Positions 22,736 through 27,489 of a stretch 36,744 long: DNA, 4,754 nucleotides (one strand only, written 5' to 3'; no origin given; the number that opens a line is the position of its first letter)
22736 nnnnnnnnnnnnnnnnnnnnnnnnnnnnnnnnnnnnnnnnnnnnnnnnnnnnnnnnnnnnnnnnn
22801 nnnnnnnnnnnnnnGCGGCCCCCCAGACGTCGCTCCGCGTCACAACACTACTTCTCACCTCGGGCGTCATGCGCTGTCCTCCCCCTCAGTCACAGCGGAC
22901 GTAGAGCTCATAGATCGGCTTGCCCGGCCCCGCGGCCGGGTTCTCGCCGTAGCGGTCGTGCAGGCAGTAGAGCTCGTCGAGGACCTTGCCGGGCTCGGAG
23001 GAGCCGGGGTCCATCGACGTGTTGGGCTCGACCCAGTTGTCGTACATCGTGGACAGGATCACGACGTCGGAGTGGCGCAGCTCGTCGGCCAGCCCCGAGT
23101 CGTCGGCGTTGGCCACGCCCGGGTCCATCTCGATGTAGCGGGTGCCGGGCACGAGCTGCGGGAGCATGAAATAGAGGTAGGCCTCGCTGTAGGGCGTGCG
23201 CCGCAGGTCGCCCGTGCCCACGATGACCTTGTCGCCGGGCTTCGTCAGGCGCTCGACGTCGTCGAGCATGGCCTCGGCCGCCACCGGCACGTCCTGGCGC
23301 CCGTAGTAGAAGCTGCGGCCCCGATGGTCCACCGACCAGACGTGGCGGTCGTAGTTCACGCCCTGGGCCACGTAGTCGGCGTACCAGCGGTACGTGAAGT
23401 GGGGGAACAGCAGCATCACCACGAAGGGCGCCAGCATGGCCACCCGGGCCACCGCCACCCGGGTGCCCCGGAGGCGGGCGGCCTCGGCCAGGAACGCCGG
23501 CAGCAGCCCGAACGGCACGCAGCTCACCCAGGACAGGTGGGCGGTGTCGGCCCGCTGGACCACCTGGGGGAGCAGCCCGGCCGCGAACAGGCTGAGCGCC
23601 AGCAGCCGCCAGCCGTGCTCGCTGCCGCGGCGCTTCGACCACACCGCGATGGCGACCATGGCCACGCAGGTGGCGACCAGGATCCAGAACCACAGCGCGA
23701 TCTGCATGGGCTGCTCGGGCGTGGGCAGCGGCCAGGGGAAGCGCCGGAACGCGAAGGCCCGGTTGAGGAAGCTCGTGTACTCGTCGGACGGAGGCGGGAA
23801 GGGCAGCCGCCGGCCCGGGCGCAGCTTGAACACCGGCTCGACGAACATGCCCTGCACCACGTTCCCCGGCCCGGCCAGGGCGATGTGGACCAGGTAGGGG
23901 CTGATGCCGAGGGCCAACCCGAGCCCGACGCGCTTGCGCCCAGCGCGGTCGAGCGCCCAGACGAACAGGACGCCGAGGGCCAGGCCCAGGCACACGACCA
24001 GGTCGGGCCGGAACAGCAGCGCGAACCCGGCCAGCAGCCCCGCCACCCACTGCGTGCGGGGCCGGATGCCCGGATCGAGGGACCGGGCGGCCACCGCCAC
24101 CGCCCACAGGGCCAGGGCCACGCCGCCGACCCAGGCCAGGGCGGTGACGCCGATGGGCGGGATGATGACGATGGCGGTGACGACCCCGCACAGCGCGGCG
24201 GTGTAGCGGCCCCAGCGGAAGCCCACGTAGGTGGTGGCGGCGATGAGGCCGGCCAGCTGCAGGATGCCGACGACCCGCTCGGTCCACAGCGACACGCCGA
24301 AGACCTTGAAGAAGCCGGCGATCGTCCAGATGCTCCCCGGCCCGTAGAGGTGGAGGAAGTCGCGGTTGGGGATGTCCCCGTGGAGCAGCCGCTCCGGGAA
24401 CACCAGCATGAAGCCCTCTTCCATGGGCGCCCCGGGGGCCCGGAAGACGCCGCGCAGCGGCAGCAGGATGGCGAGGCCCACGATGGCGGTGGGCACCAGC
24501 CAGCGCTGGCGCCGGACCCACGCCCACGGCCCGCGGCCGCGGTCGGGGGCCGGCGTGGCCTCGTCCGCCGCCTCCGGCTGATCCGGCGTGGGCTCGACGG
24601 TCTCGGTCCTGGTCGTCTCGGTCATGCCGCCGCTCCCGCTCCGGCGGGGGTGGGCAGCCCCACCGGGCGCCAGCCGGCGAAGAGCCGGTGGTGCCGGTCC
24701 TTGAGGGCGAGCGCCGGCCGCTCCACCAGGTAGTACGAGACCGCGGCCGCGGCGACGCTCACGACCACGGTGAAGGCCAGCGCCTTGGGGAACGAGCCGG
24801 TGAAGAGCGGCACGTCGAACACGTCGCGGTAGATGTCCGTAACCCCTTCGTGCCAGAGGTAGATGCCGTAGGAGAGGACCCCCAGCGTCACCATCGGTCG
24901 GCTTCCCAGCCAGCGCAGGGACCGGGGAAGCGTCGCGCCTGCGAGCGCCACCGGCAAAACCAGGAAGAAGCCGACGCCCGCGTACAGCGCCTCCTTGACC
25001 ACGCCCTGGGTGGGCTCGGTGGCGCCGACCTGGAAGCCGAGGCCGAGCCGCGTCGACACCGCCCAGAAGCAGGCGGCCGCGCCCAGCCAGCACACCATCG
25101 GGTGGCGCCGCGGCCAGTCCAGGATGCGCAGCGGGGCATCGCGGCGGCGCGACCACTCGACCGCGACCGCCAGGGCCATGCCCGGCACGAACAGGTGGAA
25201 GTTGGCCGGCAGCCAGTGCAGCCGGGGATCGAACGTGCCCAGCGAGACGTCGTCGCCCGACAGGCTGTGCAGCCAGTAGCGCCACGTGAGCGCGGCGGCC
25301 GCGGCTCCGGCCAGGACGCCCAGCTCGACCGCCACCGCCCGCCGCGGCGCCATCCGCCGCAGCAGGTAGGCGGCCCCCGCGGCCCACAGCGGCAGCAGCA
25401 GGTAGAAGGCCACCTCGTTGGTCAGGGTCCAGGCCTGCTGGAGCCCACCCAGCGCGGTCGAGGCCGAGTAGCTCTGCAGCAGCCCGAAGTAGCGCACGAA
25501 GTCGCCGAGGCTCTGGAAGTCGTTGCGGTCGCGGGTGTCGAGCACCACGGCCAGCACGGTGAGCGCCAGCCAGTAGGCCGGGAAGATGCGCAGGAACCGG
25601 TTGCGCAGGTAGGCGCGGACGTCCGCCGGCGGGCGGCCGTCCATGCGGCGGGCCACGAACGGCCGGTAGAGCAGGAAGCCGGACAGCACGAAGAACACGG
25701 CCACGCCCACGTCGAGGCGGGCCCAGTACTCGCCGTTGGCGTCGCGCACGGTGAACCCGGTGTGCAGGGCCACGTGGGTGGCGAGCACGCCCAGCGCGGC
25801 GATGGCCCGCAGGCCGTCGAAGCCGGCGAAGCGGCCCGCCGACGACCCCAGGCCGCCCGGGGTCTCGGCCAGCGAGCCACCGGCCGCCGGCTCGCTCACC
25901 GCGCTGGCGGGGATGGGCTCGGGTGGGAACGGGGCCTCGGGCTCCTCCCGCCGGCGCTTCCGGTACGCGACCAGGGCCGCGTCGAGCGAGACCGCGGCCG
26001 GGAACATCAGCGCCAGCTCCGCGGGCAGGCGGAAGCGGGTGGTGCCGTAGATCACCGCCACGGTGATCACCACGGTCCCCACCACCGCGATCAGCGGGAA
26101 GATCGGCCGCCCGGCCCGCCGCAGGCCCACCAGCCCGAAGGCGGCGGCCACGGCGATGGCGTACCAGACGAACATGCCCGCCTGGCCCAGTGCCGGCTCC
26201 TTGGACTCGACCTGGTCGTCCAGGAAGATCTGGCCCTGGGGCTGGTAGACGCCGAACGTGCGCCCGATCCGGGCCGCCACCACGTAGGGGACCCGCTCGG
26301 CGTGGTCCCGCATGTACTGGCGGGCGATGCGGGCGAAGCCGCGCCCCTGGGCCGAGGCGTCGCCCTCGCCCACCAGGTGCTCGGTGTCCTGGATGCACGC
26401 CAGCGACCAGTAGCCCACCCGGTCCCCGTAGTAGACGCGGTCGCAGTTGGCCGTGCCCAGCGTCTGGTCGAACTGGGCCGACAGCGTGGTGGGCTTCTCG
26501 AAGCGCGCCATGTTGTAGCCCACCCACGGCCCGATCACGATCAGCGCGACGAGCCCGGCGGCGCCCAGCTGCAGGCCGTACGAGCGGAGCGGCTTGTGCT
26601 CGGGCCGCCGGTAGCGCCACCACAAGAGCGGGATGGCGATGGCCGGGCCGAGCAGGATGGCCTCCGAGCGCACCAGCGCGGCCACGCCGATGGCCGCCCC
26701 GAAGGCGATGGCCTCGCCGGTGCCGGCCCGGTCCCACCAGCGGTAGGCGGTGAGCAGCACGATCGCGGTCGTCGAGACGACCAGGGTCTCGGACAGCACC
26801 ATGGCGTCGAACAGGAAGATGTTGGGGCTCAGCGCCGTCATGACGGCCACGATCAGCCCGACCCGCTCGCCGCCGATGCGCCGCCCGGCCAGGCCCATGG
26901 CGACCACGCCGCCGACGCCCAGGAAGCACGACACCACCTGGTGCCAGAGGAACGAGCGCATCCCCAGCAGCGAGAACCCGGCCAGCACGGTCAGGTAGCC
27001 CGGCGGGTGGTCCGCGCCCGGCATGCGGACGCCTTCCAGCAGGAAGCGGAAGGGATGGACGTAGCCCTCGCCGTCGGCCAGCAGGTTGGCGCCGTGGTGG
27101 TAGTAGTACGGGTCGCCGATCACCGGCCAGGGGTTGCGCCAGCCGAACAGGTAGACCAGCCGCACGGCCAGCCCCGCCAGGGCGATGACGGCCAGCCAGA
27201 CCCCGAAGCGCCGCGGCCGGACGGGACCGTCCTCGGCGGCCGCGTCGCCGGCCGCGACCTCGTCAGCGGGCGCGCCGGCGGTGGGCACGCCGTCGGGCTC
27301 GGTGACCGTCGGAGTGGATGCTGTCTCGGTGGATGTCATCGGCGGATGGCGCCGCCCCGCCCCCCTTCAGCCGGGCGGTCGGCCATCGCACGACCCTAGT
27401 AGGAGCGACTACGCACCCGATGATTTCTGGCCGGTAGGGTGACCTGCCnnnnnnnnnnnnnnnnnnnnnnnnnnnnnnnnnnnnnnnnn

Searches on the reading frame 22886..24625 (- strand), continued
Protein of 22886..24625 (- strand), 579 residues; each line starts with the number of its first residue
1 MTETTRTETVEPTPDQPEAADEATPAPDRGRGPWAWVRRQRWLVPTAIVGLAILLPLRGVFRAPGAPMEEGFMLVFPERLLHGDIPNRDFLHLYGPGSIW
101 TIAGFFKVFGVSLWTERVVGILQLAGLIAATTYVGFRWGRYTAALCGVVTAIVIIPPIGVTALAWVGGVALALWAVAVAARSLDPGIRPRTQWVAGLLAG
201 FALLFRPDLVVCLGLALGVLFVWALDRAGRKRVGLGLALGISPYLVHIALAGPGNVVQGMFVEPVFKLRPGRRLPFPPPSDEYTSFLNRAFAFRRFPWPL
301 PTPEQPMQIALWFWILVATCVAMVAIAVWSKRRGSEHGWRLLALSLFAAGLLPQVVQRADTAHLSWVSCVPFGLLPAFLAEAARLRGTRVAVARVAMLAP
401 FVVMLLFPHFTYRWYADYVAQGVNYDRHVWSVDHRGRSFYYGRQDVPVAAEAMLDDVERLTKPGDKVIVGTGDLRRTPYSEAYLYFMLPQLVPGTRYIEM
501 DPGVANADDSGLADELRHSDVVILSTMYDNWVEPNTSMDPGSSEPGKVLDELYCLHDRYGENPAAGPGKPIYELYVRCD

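Call 80: find_encoding_contigs(protein=P0553, flank=10000, max_places=1)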
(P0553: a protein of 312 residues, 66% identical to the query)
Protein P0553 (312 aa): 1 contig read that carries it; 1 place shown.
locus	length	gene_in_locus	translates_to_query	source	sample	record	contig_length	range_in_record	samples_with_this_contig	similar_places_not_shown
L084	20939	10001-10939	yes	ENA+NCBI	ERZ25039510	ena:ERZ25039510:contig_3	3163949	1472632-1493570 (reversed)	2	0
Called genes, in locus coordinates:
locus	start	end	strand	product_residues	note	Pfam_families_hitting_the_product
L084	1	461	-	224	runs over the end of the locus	PF00561:Abhydrolase_1, PF12146:Hydrolase_4 (faint), PF12697:Abhydrolase_6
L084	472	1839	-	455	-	-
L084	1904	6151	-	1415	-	PF13439:Glyco_transf_4, PF20706:GT4-conflict, PF00534:Glycos_transf_1, PF13524:Glyco_trans_1_2 (weak), PF13692:Glyco_trans_1_4, PF11847:GT-C_AftD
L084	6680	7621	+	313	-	PF13489:Methyltransf_23, PF08241:Methyltransf_11, PF08242:Methyltransf_12, PF13649:Methyltransf_25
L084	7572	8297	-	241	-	PF00535:Glycos_transf_2, PF13641:Glyco_tranf_2_3 (weak)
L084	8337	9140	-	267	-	-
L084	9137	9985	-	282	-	-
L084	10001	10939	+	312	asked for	PF01040:UbiA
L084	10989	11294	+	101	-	-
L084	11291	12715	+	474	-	PF00732:GMC_oxred_N, PF00890:FAD_binding_2 (faint), PF05199:GMC_oxred_C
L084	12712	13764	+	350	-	PF01073:3Beta_HSD, PF01370:Epimerase, PF02719:Polysacc_synt_2 (weak), PF04321:RmlD_sub_bind, PF07993:NAD_binding_4, PF13460:NAD_binding_10, PF16363:GDP_Man_Dehyd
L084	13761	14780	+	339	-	PF01073:3Beta_HSD, PF01370:Epimerase, PF04321:RmlD_sub_bind, PF13460:NAD_binding_10, PF16363:GDP_Man_Dehyd, PF02719:Polysacc_synt_2 (weak), PF07993:NAD_binding_4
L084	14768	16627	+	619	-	-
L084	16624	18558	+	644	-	-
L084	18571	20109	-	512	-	PF00070:Pyr_redox (faint), PF00890:FAD_binding_2 (weak), PF01266:DAO (weak), PF01593:Amino_oxidase, PF01946:Thi4 (faint), PF07992:Pyr_redox_2 (faint), PF12831:FAD_oxidored (faint), PF13450:NAD_binding_8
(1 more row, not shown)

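Call 81: find_encoding_contigs(protein=P0491, flank=10000, max_places=1)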
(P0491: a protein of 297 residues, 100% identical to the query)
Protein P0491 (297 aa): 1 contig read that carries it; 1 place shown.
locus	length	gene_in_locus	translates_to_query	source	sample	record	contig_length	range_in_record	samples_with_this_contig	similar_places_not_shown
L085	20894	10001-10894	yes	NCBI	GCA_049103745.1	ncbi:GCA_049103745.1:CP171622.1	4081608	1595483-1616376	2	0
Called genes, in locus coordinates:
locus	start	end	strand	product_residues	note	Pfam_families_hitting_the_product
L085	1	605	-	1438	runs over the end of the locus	PF11847:GT-C_AftD, PF00754:F5_F8_type_C (faint)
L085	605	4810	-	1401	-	PF11847:GT-C_AftD, PF00754:F5_F8_type_C (faint), PF22633:F5_F8_type_C_2 (faint), PF24607:CBM_AftD (weak)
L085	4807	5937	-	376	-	PF13439:Glyco_transf_4 (weak), PF20706:GT4-conflict, PF00534:Glycos_transf_1, PF13692:Glyco_trans_1_4, PF13524:Glyco_trans_1_2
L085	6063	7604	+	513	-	PF00535:Glycos_transf_2, PF13641:Glyco_tranf_2_3 (weak), PF13489:Methyltransf_23, PF08241:Methyltransf_11, PF08242:Methyltransf_12 (weak), PF13649:Methyltransf_25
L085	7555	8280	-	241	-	PF00535:Glycos_transf_2, PF13641:Glyco_tranf_2_3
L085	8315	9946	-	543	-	-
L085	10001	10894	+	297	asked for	PF01040:UbiA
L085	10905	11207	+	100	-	-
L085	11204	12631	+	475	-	PF00732:GMC_oxred_N, PF00890:FAD_binding_2 (faint), PF01266:DAO, PF01494:FAD_binding_3 (faint), PF07992:Pyr_redox_2 (faint), PF13450:NAD_binding_8 (faint), PF05199:GMC_oxred_C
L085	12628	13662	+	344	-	PF01370:Epimerase, PF02719:Polysacc_synt_2, PF04321:RmlD_sub_bind, PF05368:NmrA (weak), PF01073:3Beta_HSD, PF07993:NAD_binding_4, PF13460:NAD_binding_10, PF16363:GDP_Man_Dehyd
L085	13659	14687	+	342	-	PF01073:3Beta_HSD, PF01370:Epimerase, PF02719:Polysacc_synt_2, PF04321:RmlD_sub_bind, PF05368:NmrA (faint), PF13460:NAD_binding_10, PF16363:GDP_Man_Dehyd, PF07993:NAD_binding_4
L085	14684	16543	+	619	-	-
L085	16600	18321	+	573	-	-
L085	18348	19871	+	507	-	PF09913:DUF2142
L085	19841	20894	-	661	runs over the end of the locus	PF01757:Acyl_transf_3, PF19040:SGNH, PF13472:Lipase_GDSL_2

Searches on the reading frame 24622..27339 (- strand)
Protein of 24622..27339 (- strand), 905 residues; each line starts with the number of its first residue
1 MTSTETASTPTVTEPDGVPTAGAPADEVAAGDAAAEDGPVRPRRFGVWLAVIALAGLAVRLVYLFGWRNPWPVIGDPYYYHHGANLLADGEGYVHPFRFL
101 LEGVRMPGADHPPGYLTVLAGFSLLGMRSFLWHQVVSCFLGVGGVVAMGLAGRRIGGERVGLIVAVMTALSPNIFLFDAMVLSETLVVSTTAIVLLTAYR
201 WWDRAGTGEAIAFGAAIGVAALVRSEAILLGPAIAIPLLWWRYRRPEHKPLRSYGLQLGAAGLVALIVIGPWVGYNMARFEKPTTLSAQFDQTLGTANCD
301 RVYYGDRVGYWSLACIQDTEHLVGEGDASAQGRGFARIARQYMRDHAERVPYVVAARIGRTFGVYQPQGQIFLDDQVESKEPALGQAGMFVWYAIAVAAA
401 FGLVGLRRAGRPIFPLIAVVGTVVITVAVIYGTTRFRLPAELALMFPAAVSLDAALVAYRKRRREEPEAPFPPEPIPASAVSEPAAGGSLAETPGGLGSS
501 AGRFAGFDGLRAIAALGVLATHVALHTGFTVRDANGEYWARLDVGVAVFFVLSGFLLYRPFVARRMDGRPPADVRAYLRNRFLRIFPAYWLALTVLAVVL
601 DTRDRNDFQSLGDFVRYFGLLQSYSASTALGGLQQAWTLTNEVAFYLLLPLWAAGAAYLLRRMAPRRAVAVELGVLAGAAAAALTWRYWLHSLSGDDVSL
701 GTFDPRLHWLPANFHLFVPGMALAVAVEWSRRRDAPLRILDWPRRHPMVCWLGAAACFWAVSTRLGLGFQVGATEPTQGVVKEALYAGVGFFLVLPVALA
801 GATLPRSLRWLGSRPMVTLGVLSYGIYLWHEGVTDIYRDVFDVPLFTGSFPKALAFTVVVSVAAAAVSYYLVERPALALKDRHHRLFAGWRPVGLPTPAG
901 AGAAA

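Call 7: search_protein_families(library=pfam, proteins=[window:24622-27339:-], max_evalue=0.01)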
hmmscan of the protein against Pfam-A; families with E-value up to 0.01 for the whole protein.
window:24622-27339:- (905 aa): 2 families
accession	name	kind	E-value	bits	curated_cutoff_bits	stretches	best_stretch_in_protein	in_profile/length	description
PF01757.29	Acyl_transf_3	-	6.6e-29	101.4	31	1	505-867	2-320/326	Acyltransferase domain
PF13231.12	PMT_2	-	5.5e-11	43.4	26.1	1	110-273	1-158/160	Dolichyl-phosphate-mannose-protein mannosyltransferase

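Call 8: search_protein_families(library=ncbifam, proteins=[window:24622-27339:-], max_evalue=0.001)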
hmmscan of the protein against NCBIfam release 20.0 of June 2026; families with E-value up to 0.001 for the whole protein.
window:24622-27339:- (905 aa): 1 family
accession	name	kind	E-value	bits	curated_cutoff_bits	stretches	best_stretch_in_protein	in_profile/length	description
NF058601.1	ActlTfSucTMsmeg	equivalog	8.9e-08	31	1275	0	538-690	52-216/723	acetyltransferase SucT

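Call 29: search_solved_structures(query=window:24622-27339:-, max_evalue=1)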
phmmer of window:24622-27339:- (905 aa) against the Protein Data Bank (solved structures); distinct sequences matched with E-value up to 1: 0.
